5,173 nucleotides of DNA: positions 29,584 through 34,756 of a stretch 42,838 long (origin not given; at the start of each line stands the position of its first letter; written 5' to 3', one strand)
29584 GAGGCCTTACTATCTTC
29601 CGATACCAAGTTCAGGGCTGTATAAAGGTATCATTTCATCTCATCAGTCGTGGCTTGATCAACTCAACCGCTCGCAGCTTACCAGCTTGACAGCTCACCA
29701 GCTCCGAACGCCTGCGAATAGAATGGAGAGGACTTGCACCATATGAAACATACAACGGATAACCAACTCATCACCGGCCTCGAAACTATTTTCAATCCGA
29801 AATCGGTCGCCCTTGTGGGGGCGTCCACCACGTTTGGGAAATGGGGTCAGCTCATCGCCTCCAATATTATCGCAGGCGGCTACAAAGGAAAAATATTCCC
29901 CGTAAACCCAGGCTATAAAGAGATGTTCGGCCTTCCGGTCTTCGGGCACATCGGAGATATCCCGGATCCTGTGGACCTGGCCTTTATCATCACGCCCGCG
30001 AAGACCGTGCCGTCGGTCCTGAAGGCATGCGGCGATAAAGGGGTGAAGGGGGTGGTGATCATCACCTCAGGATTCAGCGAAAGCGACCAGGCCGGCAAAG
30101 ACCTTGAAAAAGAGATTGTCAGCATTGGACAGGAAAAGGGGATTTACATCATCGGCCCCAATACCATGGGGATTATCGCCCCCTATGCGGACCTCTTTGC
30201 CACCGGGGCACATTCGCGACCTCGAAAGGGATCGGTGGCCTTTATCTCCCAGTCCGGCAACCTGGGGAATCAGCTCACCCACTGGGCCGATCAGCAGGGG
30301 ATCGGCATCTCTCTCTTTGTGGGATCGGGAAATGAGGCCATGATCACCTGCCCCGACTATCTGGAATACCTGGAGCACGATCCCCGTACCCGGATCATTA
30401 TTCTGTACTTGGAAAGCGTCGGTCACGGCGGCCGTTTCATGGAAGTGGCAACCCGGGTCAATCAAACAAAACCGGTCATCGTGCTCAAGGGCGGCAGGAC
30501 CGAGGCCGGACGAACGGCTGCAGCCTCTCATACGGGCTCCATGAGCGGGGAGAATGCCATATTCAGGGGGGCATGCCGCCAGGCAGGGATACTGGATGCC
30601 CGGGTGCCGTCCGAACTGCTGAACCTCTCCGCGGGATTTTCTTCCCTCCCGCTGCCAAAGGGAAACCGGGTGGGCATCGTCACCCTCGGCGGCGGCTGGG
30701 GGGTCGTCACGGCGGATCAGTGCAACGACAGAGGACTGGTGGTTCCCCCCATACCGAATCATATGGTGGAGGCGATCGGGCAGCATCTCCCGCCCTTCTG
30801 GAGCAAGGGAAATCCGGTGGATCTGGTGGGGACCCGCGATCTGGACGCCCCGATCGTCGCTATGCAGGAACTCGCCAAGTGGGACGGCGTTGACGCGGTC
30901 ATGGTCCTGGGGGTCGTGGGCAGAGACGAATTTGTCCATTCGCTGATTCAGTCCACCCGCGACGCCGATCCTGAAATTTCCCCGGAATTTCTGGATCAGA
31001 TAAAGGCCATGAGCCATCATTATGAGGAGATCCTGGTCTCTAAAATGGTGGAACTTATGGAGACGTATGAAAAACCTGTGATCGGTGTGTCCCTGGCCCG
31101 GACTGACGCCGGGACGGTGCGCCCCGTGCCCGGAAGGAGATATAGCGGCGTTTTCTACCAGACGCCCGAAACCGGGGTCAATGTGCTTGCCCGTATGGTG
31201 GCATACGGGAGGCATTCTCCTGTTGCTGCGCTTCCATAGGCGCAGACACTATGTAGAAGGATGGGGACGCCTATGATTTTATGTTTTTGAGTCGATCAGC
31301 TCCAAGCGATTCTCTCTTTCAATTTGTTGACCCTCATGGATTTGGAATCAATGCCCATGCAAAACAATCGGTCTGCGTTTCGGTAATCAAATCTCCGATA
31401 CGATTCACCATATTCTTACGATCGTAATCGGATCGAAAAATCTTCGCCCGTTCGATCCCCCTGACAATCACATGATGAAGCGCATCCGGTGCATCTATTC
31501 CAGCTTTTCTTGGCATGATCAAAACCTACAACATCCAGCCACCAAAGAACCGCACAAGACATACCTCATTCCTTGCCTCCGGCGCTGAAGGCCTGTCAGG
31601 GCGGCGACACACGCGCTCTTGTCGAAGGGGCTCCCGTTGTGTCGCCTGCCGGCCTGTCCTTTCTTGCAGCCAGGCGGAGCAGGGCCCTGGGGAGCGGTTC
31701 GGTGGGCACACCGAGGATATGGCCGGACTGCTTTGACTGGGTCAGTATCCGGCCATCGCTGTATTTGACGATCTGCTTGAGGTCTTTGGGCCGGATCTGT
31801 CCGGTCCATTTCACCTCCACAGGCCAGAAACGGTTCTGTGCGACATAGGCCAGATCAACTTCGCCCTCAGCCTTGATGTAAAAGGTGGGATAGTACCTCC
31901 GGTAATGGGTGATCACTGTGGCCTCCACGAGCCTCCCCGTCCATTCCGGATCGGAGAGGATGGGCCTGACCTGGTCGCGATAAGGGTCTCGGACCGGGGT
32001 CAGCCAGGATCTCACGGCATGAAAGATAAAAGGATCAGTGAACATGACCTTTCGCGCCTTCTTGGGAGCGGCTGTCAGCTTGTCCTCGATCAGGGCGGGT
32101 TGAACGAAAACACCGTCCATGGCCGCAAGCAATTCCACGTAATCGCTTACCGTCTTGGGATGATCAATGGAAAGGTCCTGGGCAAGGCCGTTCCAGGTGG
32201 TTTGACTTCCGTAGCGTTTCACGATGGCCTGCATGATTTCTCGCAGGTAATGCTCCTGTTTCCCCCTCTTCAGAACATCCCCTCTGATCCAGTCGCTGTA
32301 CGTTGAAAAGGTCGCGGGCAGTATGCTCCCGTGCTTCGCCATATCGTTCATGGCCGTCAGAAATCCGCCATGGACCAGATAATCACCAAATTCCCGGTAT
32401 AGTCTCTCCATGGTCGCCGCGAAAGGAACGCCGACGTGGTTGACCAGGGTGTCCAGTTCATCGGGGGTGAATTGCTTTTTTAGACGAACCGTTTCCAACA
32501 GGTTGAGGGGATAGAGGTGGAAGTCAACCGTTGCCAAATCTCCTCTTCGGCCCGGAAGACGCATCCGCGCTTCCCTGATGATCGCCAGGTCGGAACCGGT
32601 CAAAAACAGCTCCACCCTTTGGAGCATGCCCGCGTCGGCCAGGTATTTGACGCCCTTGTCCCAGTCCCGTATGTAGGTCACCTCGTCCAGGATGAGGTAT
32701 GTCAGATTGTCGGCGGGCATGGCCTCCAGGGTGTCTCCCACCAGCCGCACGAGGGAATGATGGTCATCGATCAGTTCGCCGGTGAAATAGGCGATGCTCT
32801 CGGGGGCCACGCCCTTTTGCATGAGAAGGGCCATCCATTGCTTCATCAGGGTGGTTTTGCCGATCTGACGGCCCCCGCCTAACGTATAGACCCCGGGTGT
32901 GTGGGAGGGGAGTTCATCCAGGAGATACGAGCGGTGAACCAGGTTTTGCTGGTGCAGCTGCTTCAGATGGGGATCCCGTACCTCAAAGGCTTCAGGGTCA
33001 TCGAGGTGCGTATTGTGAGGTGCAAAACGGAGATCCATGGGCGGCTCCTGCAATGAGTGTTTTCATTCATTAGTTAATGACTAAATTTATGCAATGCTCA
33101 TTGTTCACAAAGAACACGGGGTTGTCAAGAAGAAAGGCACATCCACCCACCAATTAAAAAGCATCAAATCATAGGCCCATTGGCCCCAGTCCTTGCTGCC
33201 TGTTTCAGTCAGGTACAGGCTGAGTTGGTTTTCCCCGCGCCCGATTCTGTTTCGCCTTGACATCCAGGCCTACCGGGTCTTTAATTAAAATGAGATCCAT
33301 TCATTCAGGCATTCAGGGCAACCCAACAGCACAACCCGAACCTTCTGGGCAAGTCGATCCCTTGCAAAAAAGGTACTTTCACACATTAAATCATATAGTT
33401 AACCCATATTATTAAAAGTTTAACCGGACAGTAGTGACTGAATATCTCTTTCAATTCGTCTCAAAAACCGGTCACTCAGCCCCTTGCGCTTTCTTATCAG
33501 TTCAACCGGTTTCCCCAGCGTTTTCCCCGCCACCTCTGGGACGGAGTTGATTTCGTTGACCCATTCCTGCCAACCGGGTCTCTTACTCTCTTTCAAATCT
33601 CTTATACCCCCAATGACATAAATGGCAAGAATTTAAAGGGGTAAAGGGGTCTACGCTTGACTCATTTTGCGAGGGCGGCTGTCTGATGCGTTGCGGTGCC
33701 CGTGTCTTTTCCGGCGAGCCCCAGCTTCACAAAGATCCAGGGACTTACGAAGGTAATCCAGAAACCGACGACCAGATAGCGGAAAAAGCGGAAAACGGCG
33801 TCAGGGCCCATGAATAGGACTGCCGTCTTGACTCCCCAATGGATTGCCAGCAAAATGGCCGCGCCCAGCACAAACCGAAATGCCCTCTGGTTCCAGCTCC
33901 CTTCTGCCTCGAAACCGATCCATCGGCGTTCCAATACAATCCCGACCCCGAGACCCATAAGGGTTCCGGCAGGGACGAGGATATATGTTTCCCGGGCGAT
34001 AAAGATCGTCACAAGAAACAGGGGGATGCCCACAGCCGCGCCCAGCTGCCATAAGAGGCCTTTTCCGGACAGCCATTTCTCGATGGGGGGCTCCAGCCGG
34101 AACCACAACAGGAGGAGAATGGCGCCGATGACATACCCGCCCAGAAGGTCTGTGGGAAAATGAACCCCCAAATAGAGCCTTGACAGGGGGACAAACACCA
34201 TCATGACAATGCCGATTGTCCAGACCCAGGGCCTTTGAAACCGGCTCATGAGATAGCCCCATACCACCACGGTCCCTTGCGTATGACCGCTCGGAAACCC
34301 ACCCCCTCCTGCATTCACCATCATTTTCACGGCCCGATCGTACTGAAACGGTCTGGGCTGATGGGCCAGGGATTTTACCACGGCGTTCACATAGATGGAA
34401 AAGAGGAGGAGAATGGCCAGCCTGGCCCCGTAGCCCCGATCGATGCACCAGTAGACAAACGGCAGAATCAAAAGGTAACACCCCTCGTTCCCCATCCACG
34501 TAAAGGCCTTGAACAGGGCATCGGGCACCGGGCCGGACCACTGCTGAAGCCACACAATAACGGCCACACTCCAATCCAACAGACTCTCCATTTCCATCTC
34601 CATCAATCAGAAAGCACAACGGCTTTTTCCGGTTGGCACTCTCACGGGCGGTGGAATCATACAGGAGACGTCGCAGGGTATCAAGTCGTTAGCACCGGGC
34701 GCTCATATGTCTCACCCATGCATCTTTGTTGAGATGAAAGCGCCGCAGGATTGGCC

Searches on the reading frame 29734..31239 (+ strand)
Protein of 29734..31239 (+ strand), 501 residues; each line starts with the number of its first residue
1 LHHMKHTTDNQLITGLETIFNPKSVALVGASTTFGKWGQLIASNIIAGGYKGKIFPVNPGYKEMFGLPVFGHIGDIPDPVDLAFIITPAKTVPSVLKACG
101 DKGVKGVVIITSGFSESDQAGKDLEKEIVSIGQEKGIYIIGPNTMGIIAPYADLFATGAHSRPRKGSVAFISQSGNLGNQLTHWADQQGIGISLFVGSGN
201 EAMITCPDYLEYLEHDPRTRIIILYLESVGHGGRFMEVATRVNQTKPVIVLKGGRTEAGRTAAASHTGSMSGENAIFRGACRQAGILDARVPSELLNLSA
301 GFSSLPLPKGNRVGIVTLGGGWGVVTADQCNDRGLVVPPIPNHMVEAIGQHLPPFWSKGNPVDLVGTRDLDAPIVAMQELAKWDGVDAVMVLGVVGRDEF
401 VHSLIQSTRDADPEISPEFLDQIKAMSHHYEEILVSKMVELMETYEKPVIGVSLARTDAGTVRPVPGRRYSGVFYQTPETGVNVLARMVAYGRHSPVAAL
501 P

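Call 43: search_protein_families(library=pfam, proteins=[window:29734-31239:+], max_evalue=0.0001)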
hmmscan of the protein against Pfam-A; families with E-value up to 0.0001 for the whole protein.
window:29734-31239:+ (501 aa): 4 families
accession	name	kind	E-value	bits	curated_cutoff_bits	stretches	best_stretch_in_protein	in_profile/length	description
PF13607.11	Succ_CoA_lig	-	2e-49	167.3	27.4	1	165-299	1-135/138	Succinyl-CoA ligase like flavodoxin domain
PF13380.12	CoA_binding_2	-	4e-21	76.1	22.8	1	23-148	1-114/116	CoA binding domain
PF02629.25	CoA_binding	-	1.6e-13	51.6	22.3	1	21-113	2-97/97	CoA binding domain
PF19045.5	Ligase_CoA_2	-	1.2e-07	32.4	23.7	1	314-367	2-55/162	Ligase-CoA domain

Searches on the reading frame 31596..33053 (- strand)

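Call 43: search_protein_families(library=pfam, proteins=[window:31596-33053:-], max_evalue=0.0001)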
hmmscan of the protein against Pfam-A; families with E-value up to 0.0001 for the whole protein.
window:31596-33053:- (485 aa): 2 families
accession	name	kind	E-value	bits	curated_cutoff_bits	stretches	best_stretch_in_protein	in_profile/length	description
PF13173.12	AAA_14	-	6.1e-20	72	27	1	55-187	4-127/129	AAA domain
PF13635.12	DUF4143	-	1.7e-12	47.8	28.1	1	262-416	8-159/160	Domain of unknown function (DUF4143)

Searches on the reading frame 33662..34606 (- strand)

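Call 43: search_protein_families(library=pfam, proteins=[window:33662-34606:-], max_evalue=0.0001)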
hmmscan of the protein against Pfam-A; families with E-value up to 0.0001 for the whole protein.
window:33662-34606:- (314 aa): 2 families
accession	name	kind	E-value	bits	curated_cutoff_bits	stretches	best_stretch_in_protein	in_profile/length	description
PF01569.27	PAP2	-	2.7e-20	72.9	27.2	1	62-171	4-124/130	PAP2 superfamily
PF14378.12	PAP2_3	-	8.3e-07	29.4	27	1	87-165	114-188/190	PAP2 superfamily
